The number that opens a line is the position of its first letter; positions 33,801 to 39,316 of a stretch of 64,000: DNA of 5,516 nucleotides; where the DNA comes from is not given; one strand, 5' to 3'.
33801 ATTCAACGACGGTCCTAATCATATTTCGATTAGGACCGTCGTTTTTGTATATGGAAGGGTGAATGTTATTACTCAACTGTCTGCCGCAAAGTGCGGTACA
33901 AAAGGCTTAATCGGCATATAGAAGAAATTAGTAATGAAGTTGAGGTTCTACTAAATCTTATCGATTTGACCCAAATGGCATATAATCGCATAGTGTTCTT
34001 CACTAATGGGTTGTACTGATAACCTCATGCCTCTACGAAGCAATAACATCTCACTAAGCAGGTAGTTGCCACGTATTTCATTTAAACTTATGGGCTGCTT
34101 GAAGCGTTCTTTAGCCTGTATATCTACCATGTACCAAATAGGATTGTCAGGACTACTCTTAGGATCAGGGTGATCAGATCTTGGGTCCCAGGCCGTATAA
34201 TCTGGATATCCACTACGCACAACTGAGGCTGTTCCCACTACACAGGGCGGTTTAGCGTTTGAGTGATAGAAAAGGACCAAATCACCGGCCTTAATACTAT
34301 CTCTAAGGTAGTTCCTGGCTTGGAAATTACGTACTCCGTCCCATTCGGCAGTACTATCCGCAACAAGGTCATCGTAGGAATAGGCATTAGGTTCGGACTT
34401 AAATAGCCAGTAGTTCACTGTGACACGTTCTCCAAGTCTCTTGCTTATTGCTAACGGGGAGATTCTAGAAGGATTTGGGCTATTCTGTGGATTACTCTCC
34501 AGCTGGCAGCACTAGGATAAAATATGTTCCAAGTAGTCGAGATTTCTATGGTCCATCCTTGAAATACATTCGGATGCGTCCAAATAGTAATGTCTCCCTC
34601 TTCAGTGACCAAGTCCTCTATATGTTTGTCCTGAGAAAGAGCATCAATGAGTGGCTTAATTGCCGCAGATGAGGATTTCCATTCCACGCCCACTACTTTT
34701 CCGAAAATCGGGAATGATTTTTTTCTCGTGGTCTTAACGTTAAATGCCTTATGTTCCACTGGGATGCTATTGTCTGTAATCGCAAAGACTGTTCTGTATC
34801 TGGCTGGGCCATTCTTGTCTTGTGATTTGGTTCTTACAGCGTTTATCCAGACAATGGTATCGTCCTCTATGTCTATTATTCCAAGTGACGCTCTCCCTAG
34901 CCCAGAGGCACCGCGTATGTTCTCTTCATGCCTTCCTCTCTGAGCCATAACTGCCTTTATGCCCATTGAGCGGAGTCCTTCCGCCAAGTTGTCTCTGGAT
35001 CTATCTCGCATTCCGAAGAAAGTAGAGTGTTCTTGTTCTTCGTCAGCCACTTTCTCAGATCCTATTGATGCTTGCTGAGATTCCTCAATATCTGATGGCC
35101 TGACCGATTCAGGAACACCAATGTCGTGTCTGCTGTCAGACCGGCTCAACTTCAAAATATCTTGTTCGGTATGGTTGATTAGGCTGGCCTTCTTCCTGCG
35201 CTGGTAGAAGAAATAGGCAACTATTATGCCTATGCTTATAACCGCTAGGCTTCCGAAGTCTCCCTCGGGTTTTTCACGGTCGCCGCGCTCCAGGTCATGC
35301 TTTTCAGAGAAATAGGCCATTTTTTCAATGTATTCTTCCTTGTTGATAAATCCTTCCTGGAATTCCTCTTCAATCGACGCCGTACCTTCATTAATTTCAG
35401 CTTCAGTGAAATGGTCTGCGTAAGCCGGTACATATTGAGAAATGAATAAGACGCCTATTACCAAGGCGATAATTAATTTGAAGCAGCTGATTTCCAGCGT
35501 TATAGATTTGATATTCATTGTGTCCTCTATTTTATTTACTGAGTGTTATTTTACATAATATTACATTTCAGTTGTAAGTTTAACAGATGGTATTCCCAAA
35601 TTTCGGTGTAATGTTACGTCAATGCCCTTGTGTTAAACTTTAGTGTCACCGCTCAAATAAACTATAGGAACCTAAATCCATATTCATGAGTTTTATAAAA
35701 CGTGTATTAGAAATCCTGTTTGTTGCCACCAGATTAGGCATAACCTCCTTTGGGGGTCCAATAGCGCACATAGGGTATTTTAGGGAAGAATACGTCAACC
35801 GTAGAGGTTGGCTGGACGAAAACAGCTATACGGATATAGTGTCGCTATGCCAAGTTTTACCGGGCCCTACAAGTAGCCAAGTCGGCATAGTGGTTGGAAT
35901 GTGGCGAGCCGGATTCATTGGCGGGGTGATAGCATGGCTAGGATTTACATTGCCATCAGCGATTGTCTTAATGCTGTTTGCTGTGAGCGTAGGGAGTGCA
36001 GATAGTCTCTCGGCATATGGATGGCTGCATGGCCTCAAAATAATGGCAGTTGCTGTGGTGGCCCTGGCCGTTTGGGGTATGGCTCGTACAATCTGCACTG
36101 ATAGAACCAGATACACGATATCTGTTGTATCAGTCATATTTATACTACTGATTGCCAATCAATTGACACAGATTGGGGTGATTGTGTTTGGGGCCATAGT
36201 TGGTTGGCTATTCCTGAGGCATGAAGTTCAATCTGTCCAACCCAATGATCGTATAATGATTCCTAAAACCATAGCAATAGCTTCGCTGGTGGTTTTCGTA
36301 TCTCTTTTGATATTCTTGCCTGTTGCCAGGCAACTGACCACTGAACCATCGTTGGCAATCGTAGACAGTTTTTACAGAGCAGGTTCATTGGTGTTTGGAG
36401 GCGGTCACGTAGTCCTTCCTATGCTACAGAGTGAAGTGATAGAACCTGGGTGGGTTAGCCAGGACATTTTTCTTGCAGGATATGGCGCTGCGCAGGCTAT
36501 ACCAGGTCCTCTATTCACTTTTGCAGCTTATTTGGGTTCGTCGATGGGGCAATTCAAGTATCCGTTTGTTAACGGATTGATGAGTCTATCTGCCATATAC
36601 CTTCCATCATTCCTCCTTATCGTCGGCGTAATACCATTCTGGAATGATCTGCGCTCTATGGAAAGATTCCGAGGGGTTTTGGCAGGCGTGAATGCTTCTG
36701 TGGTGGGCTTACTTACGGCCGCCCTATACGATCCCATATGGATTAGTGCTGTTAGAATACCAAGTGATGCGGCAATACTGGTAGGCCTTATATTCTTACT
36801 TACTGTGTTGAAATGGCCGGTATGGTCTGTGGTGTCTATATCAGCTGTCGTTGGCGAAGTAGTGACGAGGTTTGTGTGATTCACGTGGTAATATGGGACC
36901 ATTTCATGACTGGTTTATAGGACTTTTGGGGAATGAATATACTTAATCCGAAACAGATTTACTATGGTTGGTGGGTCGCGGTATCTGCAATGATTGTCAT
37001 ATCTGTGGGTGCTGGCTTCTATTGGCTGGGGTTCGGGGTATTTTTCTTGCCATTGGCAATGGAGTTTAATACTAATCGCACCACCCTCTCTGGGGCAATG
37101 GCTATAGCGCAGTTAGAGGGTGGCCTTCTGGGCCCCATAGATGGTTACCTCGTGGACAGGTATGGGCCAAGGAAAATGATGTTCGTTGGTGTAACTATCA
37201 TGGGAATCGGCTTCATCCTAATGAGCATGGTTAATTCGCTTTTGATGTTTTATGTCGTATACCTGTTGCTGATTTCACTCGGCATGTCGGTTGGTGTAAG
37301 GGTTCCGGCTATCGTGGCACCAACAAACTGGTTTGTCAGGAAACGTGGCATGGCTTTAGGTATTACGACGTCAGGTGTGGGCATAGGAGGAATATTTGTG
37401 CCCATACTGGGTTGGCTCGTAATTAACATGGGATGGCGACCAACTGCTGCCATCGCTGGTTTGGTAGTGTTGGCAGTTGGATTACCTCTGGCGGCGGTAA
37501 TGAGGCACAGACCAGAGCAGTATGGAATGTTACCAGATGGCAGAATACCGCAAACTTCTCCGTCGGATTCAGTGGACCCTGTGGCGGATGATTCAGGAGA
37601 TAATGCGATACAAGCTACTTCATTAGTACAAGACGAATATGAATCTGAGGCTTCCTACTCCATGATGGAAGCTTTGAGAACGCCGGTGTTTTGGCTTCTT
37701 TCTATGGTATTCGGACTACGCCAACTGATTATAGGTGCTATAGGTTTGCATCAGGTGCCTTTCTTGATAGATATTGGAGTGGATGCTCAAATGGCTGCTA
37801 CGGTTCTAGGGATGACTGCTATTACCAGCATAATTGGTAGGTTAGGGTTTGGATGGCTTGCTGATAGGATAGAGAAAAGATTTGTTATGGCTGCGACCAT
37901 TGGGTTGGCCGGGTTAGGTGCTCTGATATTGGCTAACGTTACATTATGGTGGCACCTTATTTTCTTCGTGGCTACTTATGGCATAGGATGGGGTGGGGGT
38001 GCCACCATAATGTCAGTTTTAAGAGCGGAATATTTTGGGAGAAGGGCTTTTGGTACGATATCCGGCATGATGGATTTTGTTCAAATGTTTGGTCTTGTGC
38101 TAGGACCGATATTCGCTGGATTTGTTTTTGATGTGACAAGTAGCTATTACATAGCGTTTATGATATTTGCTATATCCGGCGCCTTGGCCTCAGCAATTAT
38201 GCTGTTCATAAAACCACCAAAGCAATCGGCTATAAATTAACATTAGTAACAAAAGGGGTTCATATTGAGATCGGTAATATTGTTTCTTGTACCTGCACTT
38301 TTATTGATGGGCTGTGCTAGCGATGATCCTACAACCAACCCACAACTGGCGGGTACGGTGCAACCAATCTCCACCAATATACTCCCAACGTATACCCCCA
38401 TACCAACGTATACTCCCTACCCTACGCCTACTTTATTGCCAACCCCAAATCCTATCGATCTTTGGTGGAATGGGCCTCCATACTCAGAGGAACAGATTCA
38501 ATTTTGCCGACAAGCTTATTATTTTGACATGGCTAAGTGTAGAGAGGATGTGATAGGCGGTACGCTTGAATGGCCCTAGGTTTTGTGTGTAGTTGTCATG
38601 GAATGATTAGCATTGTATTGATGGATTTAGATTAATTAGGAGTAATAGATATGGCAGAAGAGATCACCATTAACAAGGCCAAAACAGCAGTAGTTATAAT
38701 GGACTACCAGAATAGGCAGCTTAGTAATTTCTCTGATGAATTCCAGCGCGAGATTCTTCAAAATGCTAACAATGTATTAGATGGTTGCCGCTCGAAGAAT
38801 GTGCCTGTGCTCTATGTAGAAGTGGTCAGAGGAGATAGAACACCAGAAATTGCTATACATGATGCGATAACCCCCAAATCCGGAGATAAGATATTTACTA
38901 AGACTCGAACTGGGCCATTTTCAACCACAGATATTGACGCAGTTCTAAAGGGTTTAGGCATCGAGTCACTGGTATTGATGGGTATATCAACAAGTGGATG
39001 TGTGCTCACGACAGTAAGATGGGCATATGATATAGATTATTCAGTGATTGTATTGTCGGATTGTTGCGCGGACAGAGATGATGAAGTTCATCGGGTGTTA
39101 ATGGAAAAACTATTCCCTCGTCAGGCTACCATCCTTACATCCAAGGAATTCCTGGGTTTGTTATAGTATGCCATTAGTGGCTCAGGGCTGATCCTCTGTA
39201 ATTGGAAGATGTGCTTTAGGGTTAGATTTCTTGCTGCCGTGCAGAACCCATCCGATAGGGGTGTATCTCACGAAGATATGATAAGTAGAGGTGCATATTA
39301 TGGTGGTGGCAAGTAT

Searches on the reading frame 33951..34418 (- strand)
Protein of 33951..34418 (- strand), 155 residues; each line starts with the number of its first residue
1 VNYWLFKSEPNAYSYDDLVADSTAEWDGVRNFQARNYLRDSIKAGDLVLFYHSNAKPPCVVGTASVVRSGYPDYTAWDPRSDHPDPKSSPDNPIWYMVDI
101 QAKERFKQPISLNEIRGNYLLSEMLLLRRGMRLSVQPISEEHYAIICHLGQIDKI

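Call 46: search_protein_families(library=pfam, proteins=[window:33951-34418:-], max_evalue=0.00001)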
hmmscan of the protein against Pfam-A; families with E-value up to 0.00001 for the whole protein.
window:33951-34418:- (155 aa): 1 family
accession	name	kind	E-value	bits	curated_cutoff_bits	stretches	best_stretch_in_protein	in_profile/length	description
PF01878.24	EVE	-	9.8e-54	181.7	23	1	2-149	1-145/145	EVE domain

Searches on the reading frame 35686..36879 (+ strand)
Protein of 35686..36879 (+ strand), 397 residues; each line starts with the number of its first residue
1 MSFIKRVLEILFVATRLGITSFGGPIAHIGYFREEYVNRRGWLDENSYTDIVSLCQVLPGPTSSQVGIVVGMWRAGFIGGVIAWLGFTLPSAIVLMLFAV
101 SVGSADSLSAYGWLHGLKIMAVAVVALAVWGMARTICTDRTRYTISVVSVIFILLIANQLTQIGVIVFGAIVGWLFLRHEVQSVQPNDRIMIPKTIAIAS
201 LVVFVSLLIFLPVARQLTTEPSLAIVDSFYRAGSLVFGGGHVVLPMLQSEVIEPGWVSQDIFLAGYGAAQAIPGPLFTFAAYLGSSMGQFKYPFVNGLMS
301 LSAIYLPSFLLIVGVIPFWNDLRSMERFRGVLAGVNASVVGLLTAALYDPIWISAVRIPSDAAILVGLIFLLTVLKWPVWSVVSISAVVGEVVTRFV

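Call 46: search_protein_families(library=pfam, proteins=[window:35686-36879:+], max_evalue=0.00001)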
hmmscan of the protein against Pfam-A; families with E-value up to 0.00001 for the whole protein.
window:35686-36879:+ (397 aa): 1 family
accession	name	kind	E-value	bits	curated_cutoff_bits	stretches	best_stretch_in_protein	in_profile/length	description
PF02417.20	Chromate_transp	-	7.8e-70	234.6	28.6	2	9-174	2-166/166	Chromate transporter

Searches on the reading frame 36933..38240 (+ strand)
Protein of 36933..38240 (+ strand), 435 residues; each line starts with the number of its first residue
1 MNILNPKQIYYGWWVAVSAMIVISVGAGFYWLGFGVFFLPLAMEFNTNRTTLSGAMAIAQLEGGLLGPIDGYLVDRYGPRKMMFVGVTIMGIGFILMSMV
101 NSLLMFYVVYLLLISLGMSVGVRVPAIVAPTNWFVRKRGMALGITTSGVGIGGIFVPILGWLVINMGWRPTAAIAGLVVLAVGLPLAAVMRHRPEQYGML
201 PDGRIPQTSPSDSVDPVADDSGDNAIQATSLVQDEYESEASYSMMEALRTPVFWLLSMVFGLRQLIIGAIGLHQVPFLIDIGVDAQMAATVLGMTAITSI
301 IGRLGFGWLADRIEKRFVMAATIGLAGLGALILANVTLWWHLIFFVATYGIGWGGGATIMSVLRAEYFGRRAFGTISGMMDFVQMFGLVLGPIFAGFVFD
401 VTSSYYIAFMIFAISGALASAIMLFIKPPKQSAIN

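Call 46: search_protein_families(library=pfam, proteins=[window:36933-38240:+], max_evalue=0.00001)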
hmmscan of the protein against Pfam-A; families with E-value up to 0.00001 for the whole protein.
window:36933-38240:+ (435 aa): 2 families
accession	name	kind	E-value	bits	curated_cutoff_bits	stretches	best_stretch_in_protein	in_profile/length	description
PF07690.21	MFS_1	-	6e-50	170.5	33.4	2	25-383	6-338/347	Major Facilitator Superfamily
PF12832.13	MFS_1_like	-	3.7e-07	30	25.2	1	154-405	140-368/373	MFS_1 like family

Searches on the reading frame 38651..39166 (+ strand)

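Call 46: search_protein_families(library=pfam, proteins=[window:38651-39166:+], max_evalue=0.00001)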
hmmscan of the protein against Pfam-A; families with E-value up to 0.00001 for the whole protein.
window:38651-39166:+ (171 aa): 1 family
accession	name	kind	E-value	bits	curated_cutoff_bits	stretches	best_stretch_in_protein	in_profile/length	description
PF00857.26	Isochorismatase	-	9.6e-39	133.7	27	1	12-165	1-174/175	Isochorismatase domain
